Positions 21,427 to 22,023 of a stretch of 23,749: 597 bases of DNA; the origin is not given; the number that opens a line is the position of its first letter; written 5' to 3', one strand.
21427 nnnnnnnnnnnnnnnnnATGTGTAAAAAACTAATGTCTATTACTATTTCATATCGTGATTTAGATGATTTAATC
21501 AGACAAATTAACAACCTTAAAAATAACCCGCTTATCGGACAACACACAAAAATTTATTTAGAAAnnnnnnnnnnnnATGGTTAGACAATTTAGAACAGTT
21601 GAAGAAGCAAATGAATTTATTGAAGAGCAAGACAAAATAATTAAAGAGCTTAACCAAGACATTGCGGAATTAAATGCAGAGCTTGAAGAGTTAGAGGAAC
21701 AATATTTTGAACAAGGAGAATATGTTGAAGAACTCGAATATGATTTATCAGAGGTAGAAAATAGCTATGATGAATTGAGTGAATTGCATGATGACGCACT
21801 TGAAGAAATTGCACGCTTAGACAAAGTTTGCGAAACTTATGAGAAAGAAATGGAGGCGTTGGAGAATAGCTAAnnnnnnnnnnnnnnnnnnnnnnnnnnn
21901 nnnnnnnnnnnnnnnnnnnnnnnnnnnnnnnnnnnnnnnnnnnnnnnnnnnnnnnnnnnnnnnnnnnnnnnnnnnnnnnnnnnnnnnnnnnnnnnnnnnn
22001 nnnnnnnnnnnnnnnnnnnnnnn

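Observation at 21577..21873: Extremely acidic coiled-coil early protein: candidate DNA mimic / anti-defence factor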

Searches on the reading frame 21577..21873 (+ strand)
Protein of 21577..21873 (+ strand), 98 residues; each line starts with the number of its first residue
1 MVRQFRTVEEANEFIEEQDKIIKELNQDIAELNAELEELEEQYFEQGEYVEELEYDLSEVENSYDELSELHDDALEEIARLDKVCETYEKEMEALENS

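Call 7: search_dna_similar(query=window:21577-21870:+, collection=phages, mode=protein, max_evalue=10, max_rows=30)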
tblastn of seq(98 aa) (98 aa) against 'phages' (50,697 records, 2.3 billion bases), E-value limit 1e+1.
Records with a match: 2; places in all: 2; records where one place covers at least 80% of the query: 0.
Best place of each record, by identity: <60% 2.
By first word of the organism name: Synechococcus 2.
By host as written in the record: Synechococcus sp. MW02 2.
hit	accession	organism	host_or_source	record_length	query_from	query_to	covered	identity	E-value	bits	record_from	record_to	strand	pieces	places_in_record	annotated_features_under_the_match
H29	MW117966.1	Synechococcus phage S-H9-1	Synechococcus sp. MW02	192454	46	98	54%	42.1%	3e+0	32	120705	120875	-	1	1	recombination-related endonuclease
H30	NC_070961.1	Synechococcus phage S-H9-1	Synechococcus sp. MW02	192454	46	98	54%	42.1%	3e+0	32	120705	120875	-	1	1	exonuclease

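Call 8: search_protein_families(library=pfam, proteins=[window:21577-21873:+], max_evalue=1)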
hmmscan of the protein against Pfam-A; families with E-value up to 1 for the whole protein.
window:21577-21873:+ (98 aa): 78 families (the best 25 are shown)
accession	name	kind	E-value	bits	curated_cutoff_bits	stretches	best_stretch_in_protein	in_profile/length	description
PF04102.17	SlyX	-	0.00012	23.1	30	2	4-43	15-54/67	SlyX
PF12329.13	TMF_DNA_bd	-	0.00049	20.5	35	1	19-84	4-69/74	TATA element modulatory factor 1 DNA binding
PF06009.19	Laminin_II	-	0.00065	20.2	33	1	7-83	4-80/138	Laminin Domain II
PF25622.1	Phi29_MCP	-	0.0018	18.2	27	1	9-69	36-95/323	Phi29-like phage major capsid protein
PF12325.13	TMF_TATA_bd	-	0.0021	18.6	29.1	1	9-67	53-111/115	TATA element modulatory factor 1 TATA binding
PF09762.14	CCDC93_CC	-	0.0021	17.6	30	1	5-89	128-211/429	CCDC93 coiled-coil domain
PF09763.15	Sec3_CC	-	0.0024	18.2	27.1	1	55-97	21-63/133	Exocyst complex component Sec3, coiled-coil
PF07889.17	DUF1664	-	0.0042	17.6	34.6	1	8-62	68-122/124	Protein of unknown function (DUF1664)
PF13863.11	DUF4200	-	0.0045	17.8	29.7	1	6-51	66-111/119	Domain of unknown function (DUF4200)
PF01519.22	DUF16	-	0.0051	17.7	40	1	5-83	19-101/104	Protein of unknown function DUF16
PF04977.20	DivIC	-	0.0064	16.7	28.9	1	2-46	13-53/80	Septum formation initiator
PF07926.17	TPR_MLP1_2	-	0.0067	16.9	36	1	22-97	3-78/129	TPR/MLP1/MLP2-like protein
PF11559.13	ADIP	-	0.0078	16.7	34.3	1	13-90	52-129/151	Afadin- and alpha -actinin-Binding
PF06103.16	DUF948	-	0.008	16.8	37.2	2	6-68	26-88/89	Bacterial protein of unknown function (DUF948)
PF24555.1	CC4_CEP85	-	0.012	16.5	27.3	1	10-69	6-65/85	Centrosomal protein of 85 kDa-like, CC4 coiled-coil domain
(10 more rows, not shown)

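Call 9: search_protein_families(library=phrogs, proteins=[window:21577-21873:+], max_evalue=1)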
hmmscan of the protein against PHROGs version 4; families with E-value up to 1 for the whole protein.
window:21577-21873:+ (98 aa): 66 families (the best 25 are shown)
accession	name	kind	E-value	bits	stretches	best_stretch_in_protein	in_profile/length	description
phrog_5890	-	moron, auxiliary metabolic gene and host takeover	0.0011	19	1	18-95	140-219/374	tellurite resistance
phrog_739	-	lysis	0.0057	17.9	1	4-60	25-81/122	Rz-like spanin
phrog_13567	-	unknown function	0.0057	17.7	1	1-60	1-57/82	-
phrog_21066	-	unknown function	0.006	17.5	1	8-93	115-198/228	-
phrog_1637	-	unknown function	0.0063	15.9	1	9-96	393-487/661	-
phrog_24256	-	unknown function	0.0089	17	1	9-59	53-103/118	-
phrog_77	-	DNA, RNA and nucleotide metabolism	0.0089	15.5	1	6-95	498-601/967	SbcC-like subunit of palindrome specific endonuclease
phrog_167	-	tail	0.009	14.7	1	9-97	63-166/1555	tail length tape measure protein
phrog_2932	-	head and packaging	0.011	16.5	1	12-81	54-126/224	head scaffolding protein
phrog_5553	-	unknown function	0.012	16.8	1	13-96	7-97/114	-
phrog_1244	-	unknown function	0.012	16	1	18-69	31-82/157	-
phrog_3550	-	unknown function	0.013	16.9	1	9-49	26-61/79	-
phrog_6631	-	unknown function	0.016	15.7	1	5-96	26-108/251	-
phrog_7931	-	unknown function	0.019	15.7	1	3-84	40-121/250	-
phrog_2619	-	unknown function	0.02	16.1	1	10-47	65-102/124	-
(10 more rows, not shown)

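Call 11: find_homologous_proteins(query=window:21577-21873:+, max_evalue=0.01)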
Query window:21577-21873:+ (98 aa): 4 proteins with E <= 0.01 among 81 candidates.
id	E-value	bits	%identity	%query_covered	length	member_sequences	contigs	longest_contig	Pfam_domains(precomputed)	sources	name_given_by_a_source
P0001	5.1e-21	93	72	73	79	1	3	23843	-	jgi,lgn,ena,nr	jgi:hypothetical protein|nr:MAG TPA: Site-specific recombinase [Caudoviricetes sp.]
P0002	2.3e-20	91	74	69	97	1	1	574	-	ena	-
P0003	3.3e-16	78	67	73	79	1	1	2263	-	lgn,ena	-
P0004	1.0e-15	76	65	74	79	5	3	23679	-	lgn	-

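Call 13: find_encoding_contigs(protein=P0001, flank=10000, max_places=4)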
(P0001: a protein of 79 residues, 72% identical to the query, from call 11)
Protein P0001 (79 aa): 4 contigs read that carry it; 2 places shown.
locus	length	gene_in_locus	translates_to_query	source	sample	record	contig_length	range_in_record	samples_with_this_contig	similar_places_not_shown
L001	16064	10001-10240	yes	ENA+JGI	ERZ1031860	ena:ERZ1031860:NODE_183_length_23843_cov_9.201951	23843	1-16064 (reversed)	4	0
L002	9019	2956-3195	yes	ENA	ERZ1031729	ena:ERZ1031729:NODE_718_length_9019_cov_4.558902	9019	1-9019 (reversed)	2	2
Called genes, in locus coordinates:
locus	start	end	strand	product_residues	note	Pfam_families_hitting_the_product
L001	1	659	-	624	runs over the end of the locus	PF20155:TMP_3, PF13405:EF-hand_6 (faint), PF00036:EF-hand_1 (faint)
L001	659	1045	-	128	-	-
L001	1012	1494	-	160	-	-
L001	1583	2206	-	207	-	PF06488:L_lac_phage_MSP (weak)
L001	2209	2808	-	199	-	-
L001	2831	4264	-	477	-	PF06673:L_lactis_ph-MCP, PF05065:Phage_capsid (weak)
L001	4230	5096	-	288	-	-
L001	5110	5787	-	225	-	-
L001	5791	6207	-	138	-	PF13392:HNH_3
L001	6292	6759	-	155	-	PF07066:DUF3882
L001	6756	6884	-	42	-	-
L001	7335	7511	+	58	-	-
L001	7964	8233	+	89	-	-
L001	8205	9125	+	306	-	PF13481:AAA_25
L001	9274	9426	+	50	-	-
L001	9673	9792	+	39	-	-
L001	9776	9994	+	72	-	-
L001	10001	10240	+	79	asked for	-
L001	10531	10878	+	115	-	PF11753:DUF3310 (weak)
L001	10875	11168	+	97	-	-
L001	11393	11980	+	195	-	PF04404:ERF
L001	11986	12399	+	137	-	-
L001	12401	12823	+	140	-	-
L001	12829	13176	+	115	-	PF16773:Phage_SSB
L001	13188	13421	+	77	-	PF22130:Phage_gp38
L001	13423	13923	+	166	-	-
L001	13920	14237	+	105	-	-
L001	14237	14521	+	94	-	-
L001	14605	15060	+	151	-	-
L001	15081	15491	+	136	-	-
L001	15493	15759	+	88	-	-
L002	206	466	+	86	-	-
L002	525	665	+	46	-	-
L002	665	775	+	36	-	-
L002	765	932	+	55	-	-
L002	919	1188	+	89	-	-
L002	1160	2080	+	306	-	PF13481:AAA_25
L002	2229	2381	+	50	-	-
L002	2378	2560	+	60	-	-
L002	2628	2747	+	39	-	-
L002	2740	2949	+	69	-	-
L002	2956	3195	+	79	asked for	-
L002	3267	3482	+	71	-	-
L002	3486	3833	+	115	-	PF11753:DUF3310 (weak)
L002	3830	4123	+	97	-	-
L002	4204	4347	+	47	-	-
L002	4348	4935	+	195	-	PF04404:ERF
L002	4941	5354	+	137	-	-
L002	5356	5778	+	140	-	-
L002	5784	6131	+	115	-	PF16773:Phage_SSB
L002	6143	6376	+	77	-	PF22130:Phage_gp38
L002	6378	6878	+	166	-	-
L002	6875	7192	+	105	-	-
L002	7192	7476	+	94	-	-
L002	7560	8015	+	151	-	-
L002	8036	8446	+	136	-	-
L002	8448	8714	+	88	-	-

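Call 14: find_encoding_contigs(protein=P0004, flank=10000, max_places=4)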
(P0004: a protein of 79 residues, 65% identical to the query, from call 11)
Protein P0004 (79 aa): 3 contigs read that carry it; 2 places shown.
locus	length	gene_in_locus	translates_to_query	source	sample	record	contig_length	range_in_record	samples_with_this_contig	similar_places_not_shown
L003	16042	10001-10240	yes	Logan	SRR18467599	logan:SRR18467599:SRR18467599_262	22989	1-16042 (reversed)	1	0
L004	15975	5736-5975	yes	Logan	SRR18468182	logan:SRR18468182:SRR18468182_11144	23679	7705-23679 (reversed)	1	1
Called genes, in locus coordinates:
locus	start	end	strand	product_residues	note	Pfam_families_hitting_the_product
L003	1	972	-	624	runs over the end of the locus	PF20155:TMP_3, PF13405:EF-hand_6 (faint), PF00036:EF-hand_1 (faint)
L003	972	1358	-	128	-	-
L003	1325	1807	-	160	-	-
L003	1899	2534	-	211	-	PF06488:L_lac_phage_MSP (weak)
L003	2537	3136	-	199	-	-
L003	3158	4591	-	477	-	PF06673:L_lactis_ph-MCP, PF05065:Phage_capsid (weak)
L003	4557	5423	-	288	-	-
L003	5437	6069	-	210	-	-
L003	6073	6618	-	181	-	PF07066:DUF3882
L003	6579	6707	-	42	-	-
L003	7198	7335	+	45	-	-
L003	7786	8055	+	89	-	-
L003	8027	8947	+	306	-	PF13481:AAA_25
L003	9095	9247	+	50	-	-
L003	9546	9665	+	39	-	-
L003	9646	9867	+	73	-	-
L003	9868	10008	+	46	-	-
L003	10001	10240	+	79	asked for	-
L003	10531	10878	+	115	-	PF11753:DUF3310 (weak)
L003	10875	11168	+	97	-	-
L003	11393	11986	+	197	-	PF04404:ERF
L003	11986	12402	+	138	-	-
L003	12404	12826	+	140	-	-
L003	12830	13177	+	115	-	PF16773:Phage_SSB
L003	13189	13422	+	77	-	PF22130:Phage_gp38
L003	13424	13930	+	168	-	-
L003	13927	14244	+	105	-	-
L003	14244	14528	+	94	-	-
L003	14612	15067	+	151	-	-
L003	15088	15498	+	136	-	-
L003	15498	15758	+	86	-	-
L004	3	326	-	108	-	?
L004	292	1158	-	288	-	-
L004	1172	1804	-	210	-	-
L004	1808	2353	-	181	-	PF07066:DUF3882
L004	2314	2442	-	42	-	-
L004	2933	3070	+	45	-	-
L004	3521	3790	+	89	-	-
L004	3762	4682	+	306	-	PF13481:AAA_25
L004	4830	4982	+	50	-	-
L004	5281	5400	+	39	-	-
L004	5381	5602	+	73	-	-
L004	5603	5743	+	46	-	-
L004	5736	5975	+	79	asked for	-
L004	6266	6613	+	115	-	PF11753:DUF3310 (weak)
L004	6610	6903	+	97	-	-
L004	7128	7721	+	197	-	PF04404:ERF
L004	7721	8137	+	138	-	-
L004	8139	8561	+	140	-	-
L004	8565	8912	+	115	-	PF16773:Phage_SSB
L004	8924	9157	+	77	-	PF22130:Phage_gp38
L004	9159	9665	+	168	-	-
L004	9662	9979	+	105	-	-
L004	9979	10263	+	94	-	-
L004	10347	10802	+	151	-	-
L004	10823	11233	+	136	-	-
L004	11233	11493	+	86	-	-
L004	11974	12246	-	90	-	-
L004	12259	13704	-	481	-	-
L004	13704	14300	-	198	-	-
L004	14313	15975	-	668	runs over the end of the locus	-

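Call 31: predict_structure(alignment_id=A1)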
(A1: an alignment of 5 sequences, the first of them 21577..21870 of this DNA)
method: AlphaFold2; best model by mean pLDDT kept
length: 98 residues; sequences in the alignment: 5
mean_pLDDT: 95.7   pTM: 0.53
mean pLDDT of the five models: 95.7, 95.2, 94.4, 93.8, 93.7
residues with pLDDT >= 90: 91; 70-90: 6; 50-70: 1; < 50: 0
segments of 3 or more residues with pLDDT < 50: none
pLDDT, mean of each block of 10 residues (from residue 1): 85 95 98 98 97 98 97 98 97 92
secondary structure, 60 per line:
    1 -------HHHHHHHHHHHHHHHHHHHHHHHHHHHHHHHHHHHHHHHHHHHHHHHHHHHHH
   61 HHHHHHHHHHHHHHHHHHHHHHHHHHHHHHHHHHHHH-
elements in order: H8-97

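Call 34: search_protein_representatives(alignment_id=A1)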
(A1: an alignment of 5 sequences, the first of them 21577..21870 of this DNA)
Query: 5 sequences, 79 profile positions. Proteins with E-value up to 0.001 (for the whole library): 18; up to 1e-10: 3; up to 1e-30: 3. The best 18 are listed.
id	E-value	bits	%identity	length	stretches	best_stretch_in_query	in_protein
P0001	4.9e-38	145.2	-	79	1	1-79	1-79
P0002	1.3e-37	143.9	-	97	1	1-78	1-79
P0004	2.8e-37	142.8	-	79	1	1-79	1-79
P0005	1.5e-08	50.8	-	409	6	29-78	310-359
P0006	8.2e-08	48.4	-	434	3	16-55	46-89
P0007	9.4e-08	48.2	-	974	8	25-69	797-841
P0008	3.0e-07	46.6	-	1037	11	22-69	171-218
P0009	4.6e-06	42.8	-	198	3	13-77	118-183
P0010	1.4e-05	41.3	-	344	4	10-60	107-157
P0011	3.2e-05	40.1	-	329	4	7-76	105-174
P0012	4.4e-05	39.6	-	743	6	12-75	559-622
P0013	4.6e-05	39.6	-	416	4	22-78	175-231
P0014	6.2e-05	39.2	-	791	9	25-70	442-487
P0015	1.4e-04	38.0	-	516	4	7-75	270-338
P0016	2.6e-04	37.2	-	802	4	17-74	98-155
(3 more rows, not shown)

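Call 38: search_solved_structures(query=A1, max_evalue=10, show_alignments=3)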
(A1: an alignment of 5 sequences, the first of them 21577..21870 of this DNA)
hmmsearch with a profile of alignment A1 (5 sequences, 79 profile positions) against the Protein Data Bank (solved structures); distinct sequences matched with E-value up to 10: 33.
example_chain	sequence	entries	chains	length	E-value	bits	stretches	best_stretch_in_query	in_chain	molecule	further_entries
8b1r_P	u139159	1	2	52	0.018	18.4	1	23-58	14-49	Probable RecBCD inhibitor gp5.9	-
9gmb_I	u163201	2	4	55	0.022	18.2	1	23-58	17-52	Probable RecBCD inhibitor gp5.9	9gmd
1gl2_B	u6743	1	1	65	0.024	18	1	16-71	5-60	SYNTAXIN 7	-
2nps_B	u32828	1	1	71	0.033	17.6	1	20-73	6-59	Syntaxin 13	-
2qa7_A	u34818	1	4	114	0.051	16.9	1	16-61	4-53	Huntingtin-interacting protein 1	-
3i00_A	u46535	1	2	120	0.062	16.7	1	16-61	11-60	Huntingtin-interacting protein 1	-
5apz_A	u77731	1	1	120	0.094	16.1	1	24-71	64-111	GENERAL CONTROL PROTEIN GCN4, NOR1 TCAR0761, GENERAL CONTROL PROTEIN GCN4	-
1eq7_A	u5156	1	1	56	0.14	15.6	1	22-68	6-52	OUTER MEMBRANE LIPOPROTEIN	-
9kns_A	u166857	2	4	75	0.15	15.5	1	23-75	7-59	Protein Hook homolog 3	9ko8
9rqu_AAA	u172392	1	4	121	0.16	15.4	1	26-71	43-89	REM1.1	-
3w8i_B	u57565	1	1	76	0.18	15.2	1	33-73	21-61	Serine/threonine-protein kinase MST4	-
4geh_B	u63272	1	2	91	0.21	15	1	32-72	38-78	Serine/threonine-protein kinase MST4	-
9rld_L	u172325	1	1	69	0.22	14.9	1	22-68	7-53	Major outer membrane lipoprotein Lpp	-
1kfm_A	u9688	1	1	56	0.22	14.9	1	22-56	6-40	MAJOR OUTER MEMBRANE LIPOPROTEIN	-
7bjs_A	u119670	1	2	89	0.22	14.9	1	19-67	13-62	Kinesin heavy chain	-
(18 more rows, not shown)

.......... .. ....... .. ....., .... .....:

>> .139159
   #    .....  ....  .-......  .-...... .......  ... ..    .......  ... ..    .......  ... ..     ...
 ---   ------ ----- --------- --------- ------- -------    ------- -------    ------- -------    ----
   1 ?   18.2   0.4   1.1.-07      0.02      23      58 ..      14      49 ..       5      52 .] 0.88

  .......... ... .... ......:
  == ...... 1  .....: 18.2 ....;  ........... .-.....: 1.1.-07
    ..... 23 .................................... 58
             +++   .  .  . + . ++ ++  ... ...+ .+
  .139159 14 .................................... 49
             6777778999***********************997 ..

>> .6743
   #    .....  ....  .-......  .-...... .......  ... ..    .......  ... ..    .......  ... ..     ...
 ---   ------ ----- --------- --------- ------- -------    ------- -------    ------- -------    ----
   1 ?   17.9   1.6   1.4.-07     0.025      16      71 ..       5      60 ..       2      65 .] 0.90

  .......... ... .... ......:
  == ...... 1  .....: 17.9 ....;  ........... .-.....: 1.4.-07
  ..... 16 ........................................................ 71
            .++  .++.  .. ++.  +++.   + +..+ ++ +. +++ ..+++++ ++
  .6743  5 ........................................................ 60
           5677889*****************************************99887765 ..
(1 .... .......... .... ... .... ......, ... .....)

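Call 40: fold_search(model_id=the predicted structure, library=pdb)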
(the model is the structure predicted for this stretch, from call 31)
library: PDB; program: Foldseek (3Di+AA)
matches with E <= 10: 0; with E <= 0.001: 0
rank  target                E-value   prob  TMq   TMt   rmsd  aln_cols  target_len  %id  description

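Call 63: search_protein_families(library=ncbifam, proteins=[window:21577-21873:+], max_evalue=0.1)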
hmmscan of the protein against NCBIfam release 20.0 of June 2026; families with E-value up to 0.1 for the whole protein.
window:21577-21873:+ (98 aa): 36 families (the best 25 are shown)
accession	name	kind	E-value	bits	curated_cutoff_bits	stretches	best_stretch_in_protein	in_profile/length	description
NF045487.1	ASRP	equivalog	4.3e-05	22.3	300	1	5-96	347-442/593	archaea-specific SMC-related protein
TIGR02168.1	SMC_prok_B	equivalog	4.6e-05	21.3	567.35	1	8-96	786-874/1181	chromosome segregation protein SMC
NF003034.1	PRK03918.1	equivalog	0.00012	20.2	700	1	5-96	230-327/878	DNA double-strand break repair ATPase Rad50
TIGR04523.1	Mplasa_alph_rch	subfamily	0.00018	19.5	270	1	9-97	527-617/745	helix-rich protein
NF052320.1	Cbp1_fam_LP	subfamily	0.00025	20.7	90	1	12-86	115-189/286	Cbp1 family collagen-binding glycoprotein adhesin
NF047515.1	SpiroCoCo_C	equivalog_domain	0.00054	19.2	125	1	4-96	136-231/313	SpiroCoCo family coiled-coil protein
TIGR02169.1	SMC_prok_A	equivalog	0.00058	17.6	729.4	1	10-97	852-939/1165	chromosome segregation protein SMC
TIGR04211.1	SH3_and_anchor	equivalog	0.00077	19.1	65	1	9-95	62-158/198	TIGR04211 family SH3 domain-containing protein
TIGR03007.1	pepcterm_ChnLen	equivalog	0.0012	17.2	278.85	1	9-79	299-369/498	XrtA system polysaccharide chain length determinant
NF045995.1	MAG0865_DivIVA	hypoth_equivalog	0.0013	18.9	55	1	8-46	22-60/69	MAG0865 family DivIVA-related protein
NF052504.1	sll1863_fam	domain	0.0018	18.4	35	1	12-94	3-87/93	sll1863 family stress response protein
NF001962.0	PRK00736.1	equivalog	0.0035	17.1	72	1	3-45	17-59/69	hypothetical protein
NF047516.1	LA_3659_fam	equivalog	0.0035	16.9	36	1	7-97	114-214/221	LA_3659 family protein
NF047514.1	SpiroCoCo_N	equivalog_domain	0.0035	16.9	75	1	7-97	114-214/221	SpiroCoCo family coiled-coil protein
NF041034.1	Rad50_Sulf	equivalog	0.0035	15.3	1000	1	14-92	546-624/872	DNA double-strand break repair ATPase Rad50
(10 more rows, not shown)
